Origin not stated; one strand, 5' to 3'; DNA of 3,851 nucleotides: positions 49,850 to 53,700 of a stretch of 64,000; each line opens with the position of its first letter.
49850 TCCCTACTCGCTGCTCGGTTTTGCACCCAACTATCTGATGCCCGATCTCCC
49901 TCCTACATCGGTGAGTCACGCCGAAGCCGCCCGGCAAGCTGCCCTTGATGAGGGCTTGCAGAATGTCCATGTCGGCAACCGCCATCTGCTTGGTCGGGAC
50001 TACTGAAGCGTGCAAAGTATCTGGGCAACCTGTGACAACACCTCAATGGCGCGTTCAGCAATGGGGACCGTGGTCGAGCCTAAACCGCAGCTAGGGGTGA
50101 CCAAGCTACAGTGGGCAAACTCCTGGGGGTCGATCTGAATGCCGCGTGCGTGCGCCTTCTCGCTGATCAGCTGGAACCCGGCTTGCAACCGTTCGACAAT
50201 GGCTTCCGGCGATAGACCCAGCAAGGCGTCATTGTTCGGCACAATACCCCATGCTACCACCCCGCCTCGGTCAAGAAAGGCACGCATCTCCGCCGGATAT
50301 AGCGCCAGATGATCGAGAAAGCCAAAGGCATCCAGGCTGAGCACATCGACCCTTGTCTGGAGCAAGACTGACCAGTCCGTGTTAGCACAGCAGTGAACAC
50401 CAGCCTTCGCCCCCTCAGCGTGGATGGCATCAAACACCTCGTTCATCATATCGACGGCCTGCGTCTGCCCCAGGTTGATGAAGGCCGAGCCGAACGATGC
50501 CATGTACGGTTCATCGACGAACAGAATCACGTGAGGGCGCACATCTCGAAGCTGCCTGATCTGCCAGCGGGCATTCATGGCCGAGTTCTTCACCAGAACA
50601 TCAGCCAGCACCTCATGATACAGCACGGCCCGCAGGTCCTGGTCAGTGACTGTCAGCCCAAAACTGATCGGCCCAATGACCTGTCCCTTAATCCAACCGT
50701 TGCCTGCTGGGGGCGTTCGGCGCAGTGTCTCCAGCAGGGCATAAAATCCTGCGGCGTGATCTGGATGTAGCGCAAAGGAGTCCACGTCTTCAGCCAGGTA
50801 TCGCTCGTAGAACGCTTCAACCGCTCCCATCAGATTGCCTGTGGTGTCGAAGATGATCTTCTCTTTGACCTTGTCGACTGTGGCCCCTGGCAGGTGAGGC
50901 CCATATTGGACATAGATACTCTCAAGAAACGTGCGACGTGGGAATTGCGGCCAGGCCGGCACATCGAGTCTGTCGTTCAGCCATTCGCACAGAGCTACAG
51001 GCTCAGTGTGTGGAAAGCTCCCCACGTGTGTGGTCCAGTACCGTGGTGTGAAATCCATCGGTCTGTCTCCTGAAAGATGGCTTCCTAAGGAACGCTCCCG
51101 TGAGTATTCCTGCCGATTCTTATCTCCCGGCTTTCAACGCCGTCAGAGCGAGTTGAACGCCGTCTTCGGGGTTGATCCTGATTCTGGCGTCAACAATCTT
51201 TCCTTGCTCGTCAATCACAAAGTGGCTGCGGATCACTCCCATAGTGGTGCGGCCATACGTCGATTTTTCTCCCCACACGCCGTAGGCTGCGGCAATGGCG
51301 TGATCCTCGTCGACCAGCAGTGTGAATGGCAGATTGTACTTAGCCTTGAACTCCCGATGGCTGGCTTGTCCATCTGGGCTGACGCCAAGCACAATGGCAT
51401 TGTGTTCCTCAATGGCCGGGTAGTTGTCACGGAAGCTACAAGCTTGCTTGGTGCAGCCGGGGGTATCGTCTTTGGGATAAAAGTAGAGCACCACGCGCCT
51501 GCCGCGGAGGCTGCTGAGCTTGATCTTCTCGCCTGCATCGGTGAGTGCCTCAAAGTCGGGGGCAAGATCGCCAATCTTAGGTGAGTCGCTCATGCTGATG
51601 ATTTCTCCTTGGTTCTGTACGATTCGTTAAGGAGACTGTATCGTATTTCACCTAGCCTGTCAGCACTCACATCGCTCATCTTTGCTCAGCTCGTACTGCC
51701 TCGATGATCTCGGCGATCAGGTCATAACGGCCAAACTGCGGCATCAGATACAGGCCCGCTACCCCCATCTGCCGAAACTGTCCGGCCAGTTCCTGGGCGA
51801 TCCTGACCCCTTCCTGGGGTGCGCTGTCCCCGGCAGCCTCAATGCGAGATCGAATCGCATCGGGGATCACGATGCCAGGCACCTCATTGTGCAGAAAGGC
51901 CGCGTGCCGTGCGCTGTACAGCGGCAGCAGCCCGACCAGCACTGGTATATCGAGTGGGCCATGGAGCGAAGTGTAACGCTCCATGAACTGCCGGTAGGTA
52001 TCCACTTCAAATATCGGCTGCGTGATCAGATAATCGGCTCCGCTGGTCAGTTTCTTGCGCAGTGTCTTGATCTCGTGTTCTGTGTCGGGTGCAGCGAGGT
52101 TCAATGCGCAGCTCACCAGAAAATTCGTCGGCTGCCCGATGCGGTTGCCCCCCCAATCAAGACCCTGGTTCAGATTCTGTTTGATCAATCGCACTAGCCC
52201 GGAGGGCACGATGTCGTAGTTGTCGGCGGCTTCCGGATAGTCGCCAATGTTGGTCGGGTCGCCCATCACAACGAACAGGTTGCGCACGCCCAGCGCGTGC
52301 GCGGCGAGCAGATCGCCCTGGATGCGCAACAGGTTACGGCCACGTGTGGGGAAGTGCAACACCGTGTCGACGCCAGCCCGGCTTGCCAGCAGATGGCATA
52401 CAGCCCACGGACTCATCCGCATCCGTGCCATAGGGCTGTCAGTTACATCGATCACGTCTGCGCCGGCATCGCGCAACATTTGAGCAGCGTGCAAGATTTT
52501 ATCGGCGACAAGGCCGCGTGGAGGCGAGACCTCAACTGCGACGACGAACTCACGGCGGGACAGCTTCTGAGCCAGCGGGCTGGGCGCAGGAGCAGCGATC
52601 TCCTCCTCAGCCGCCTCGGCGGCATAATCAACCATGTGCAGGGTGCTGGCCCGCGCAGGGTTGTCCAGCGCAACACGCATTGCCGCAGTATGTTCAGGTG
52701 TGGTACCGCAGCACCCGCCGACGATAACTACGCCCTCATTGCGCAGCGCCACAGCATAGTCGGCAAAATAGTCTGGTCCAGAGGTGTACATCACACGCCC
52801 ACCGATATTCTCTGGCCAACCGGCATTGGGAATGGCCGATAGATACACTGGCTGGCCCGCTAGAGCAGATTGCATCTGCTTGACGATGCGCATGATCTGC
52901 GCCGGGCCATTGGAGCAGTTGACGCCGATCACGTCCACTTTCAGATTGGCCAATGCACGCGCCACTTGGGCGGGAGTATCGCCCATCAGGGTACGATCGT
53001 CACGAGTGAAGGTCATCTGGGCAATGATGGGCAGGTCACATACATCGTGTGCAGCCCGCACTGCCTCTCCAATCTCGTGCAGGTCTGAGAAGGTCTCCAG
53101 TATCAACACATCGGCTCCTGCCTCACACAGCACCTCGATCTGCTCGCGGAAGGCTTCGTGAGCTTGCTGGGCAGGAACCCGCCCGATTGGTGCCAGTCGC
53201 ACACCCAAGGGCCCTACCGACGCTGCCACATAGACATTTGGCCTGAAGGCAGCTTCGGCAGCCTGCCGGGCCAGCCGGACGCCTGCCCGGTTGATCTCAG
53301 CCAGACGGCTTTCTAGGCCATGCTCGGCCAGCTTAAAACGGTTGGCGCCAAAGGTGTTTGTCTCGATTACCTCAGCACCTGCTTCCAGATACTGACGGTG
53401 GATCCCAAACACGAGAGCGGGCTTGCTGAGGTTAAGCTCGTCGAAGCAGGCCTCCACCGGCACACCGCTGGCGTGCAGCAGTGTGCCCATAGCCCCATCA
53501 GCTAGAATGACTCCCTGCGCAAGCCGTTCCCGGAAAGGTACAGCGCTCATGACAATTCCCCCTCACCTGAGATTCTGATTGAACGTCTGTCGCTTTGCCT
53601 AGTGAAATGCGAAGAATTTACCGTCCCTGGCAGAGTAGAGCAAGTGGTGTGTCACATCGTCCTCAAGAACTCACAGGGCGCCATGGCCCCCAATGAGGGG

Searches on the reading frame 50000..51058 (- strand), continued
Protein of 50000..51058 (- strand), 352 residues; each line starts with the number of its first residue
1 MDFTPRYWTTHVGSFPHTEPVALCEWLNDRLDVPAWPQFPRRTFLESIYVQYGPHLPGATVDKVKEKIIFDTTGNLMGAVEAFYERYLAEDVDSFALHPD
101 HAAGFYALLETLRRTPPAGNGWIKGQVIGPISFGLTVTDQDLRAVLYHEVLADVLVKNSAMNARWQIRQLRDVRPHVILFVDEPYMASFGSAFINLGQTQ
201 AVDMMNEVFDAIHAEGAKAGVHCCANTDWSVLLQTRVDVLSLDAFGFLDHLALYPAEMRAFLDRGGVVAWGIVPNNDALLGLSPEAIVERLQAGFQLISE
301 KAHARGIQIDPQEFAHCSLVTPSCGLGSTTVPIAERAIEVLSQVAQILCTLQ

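Call 59: find_encoding_contigs(protein=P0474, flank=10000, max_places=1)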
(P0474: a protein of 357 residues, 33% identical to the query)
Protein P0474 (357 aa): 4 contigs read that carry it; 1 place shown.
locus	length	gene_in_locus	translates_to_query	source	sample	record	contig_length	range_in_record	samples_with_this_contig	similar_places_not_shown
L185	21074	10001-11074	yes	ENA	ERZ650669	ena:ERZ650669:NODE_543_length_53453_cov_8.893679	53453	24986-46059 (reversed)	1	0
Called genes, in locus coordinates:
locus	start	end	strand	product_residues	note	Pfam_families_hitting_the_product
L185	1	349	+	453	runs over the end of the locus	PF13375:RnfC_N, PF01512:Complex1_51K, PF12838:Fer4_7 (weak), PF13187:Fer4_9 (weak), PF13237:Fer4_10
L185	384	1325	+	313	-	PF03116:NQR2_RnfD_RnfE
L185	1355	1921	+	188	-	PF04205:FMN_bind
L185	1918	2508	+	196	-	PF02508:Rnf-Nqr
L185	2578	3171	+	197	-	PF02508:Rnf-Nqr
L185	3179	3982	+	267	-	PF04060:FeS, PF13187:Fer4_9 (weak), PF13237:Fer4_10 (weak), PF25160:LdpA_Fe-S-bd (weak), PF12837:Fer4_6, PF14697:Fer4_21, PF12838:Fer4_7, PF12838:Fer4_7, +7 more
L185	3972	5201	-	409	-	PF04055:Radical_SAM, PF12836:HHH_3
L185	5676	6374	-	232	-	-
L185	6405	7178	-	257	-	-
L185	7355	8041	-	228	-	PF01965:DJ-1_PfpI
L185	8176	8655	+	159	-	-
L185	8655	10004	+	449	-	-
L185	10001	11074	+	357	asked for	-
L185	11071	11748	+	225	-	PF12717:Cnd1 (faint), PF02985:HEAT (faint), PF03130:HEAT_PBS (faint), PF13513:HEAT_EZ (faint), PF13646:HEAT_2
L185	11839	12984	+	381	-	PF00383:dCMP_cyt_deam_1, PF14437:MafB19-deam, PF01872:RibD_C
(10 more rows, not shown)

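Call 60: find_encoding_contigs(protein=P0383, flank=10000, max_places=1)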
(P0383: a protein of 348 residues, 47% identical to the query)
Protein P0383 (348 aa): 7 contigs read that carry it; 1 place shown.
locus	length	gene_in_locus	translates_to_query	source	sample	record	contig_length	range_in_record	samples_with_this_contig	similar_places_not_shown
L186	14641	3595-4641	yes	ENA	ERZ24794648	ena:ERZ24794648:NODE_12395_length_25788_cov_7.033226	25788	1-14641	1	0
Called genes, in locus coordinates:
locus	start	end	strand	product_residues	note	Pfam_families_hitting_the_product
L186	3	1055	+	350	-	?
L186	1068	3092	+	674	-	PF13510:Fer2_4, PF12797:Fer4_2 (faint), PF12838:Fer4_7 (weak), PF12801:Fer4_5, PF00037:Fer4 (weak), PF12838:Fer4_7 (weak), PF13187:Fer4_9 (weak), PF14697:Fer4_21 (weak), +7 more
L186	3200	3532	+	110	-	-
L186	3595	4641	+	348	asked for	-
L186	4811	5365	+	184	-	-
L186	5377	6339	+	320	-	-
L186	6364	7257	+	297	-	PF00224:PK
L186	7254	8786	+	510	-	PF00795:CN_hydrolase, PF02540:NAD_synthase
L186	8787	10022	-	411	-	PF09861:Lar_N, PF21113:LarA_C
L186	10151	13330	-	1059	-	PF00464:SHMT, PF01571:GCV_T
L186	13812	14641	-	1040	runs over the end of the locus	PF02811:PHP, PF07733:DNA_pol3_alpha, PF17657:DNA_pol3_finger, PF14579:HHH_6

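Call 71: search_protein_families(library=ncbifam, alignment_id=A2, max_evalue=0.01)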
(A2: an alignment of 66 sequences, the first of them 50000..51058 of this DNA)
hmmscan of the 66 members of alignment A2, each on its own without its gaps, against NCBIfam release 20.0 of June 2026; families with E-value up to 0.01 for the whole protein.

A. member 1, window:50000-51058:- (352 aa): 0 families

B. families by the number of members that match (of 66 scanned): 7 families
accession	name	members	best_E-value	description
NF002119.0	PRK00957.1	40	1.4e-15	methionine synthase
TIGR01463.1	mtaA_cmuA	4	0.00077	MtaA/CmuA family methyltransferase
NF041608.1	methylcob_mtaseMtbA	3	0.0018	methylcobamide:CoM methyltransferase MtbA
NF003317.0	PRK04326.1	1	2.2e-06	methionine synthase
NF002272.0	PRK01207.1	1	0.00046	methionine synthase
NF004889.0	PRK06252.1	1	0.0016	methylcobalamin:coenzyme M methyltransferase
NF040850.1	Trm14_Thcoccales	1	0.0036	tRNA (guanine(6)-N2)-methyltransferase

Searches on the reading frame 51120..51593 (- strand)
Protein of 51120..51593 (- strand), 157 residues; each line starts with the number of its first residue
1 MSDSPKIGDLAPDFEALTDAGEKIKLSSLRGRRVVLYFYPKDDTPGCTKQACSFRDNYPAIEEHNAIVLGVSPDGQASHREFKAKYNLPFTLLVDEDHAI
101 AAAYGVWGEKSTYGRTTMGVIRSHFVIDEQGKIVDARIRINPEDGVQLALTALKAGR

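Call 3: search_protein_families(library=pfam, proteins=[window:51120-51593:-], max_evalue=0.01)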
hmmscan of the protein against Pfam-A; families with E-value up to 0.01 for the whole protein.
window:51120-51593:- (157 aa): 2 families
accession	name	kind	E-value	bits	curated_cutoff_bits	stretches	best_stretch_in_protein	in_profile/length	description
PF00578.27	AhpC-TSA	-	7.5e-43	145.8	26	1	7-135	1-123/124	AhpC/TSA family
PF08534.16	Redoxin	-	7.6e-23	81.4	26.6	1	7-142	2-137/148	Redoxin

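Call 4: search_protein_families(library=ncbifam, proteins=[window:51120-51593:-], max_evalue=0.01)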
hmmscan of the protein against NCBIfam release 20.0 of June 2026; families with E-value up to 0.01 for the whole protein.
window:51120-51593:- (157 aa): 15 families
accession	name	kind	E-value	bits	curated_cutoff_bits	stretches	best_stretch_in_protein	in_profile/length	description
NF053650.1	PerredPrxQDein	equivalog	1.1e-42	145.5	260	1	12-144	2-133/148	thioredoxin-dependent peroxiredoxin PrxQ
NF006960.0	PRK09437.1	equivalog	1e-41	142.5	140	1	6-154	5-153/156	thioredoxin-dependent thiol peroxidase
NF009668.0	PRK13189.1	equivalog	2.4e-16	59.6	211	1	4-133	9-139/224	peroxiredoxin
NF040737.1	peroxi_PrxU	equivalog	2.1e-14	53.8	270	1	6-145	37-179/233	thioredoxin-dependent peroxiredoxin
NF009669.0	PRK13190.1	equivalog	1.6e-12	47.1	261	1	7-132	5-129/203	putative peroxiredoxin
NF009670.0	PRK13191.1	equivalog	2.3e-11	43.6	374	1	5-133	7-136/215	putative peroxiredoxin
NF002854.0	PRK03147.1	subfamily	1e-10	41.8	170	1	5-135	36-154/176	thiol-disulfide oxidoreductase ResA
NF001808.0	PRK00522.1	equivalog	1e-08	34.8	123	1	4-136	17-146/167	thiol peroxidase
TIGR03137.1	AhpC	equivalog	2.2e-08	34.1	272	1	24-137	24-135/187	alkyl hydroperoxide reductase subunit C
NF010122.0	PRK13599.1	equivalog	2.6e-06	27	456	1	7-134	9-137/220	peroxiredoxin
NF045827.1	perox_SUH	exception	4.7e-06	26.1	298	1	6-138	19-148/178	thiol peroxidase Prx-SUH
NF041054.1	WAxxUGC_long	equivalog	4.2e-05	23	300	1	11-106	84-179/354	ResA-like WAxxUGC motif-containing protein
TIGR02661.1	MauD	equivalog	0.00039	19.9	188.6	1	4-95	45-134/189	methylamine dehydrogenase accessory protein MauD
NF011576.0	PRK15000.1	subfamily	0.00091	19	301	1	29-106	32-116/200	peroxiredoxin C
NF038285.1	deiodinase_rel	hypoth_equivalog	0.0032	17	250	0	2-38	173-211/347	deiodinase family protein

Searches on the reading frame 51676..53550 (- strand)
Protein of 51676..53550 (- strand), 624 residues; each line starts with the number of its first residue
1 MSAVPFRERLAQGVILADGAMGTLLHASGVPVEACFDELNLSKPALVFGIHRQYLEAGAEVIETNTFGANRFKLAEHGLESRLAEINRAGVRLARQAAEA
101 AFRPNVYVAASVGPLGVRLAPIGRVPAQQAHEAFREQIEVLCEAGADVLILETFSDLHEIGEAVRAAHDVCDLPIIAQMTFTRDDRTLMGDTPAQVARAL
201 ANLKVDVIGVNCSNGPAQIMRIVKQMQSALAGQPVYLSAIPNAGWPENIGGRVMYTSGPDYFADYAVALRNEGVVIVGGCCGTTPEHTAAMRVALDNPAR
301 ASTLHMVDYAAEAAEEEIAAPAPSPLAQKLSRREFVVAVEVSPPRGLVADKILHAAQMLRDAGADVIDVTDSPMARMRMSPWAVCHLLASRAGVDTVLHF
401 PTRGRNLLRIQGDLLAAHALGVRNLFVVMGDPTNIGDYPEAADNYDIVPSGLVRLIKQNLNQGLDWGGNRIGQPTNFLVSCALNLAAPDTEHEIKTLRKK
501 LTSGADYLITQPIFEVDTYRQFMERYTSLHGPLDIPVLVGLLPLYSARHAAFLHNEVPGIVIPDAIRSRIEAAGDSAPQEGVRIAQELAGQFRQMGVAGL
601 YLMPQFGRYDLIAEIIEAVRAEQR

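Call 3: search_protein_families(library=pfam, proteins=[window:51676-53550:-], max_evalue=0.01)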
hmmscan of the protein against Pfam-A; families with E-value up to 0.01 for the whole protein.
window:51676-53550:- (624 aa): 2 families
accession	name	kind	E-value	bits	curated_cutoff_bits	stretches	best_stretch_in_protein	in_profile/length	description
PF02574.22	S-methyl_trans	-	1.4e-73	248.6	22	1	16-294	2-282/283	Homocysteine S-methyltransferase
PF02219.23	MTHFR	-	3e-32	112.6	24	1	328-617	4-284/287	Methylenetetrahydrofolate reductase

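Call 4: search_protein_families(library=ncbifam, proteins=[window:51676-53550:-], max_evalue=0.01)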
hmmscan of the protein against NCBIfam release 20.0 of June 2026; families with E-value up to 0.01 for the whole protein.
window:51676-53550:- (624 aa): 9 families
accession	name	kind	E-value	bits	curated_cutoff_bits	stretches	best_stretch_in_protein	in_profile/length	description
NF006396.0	PRK08645.1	equivalog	7.6e-204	678.3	453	1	5-623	3-606/611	bifunctional homocysteine S-methyltransferase/methylenetetrahydrofolate reductase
NF005718.0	PRK07534.1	equivalog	9.9e-71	238.7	338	1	12-306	13-305/337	betaine--homocysteine S-methyltransferase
TIGR02082.1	metH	equivalog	1.2e-57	195.4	1010.85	1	14-306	5-323/1182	methionine synthase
NF007024.0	PRK09490.1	equivalog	7.5e-47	159.8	1497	1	32-297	53-331/1234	methionine synthase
NF007020.0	PRK09485.1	equivalog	1e-35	123.3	215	1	11-295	9-303/306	homocysteine S-methyltransferase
TIGR00676.1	fadh2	equivalog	2.7e-26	92.5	293.7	1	338-619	2-274/275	methylenetetrahydrofolate reductase [NAD(P)H]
TIGR00677.1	fadh2_euk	equivalog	6.5e-19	68.3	310.05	1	363-602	29-259/281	methylenetetrahydrofolate reductase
NF006950.0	PRK09432.1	equivalog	2.5e-05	23.7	382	1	487-553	159-223/296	methylenetetrahydrofolate reductase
NF008455.0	PRK11320.1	equivalog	0.0053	16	353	0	132-207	168-232/295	methylisocitrate lyase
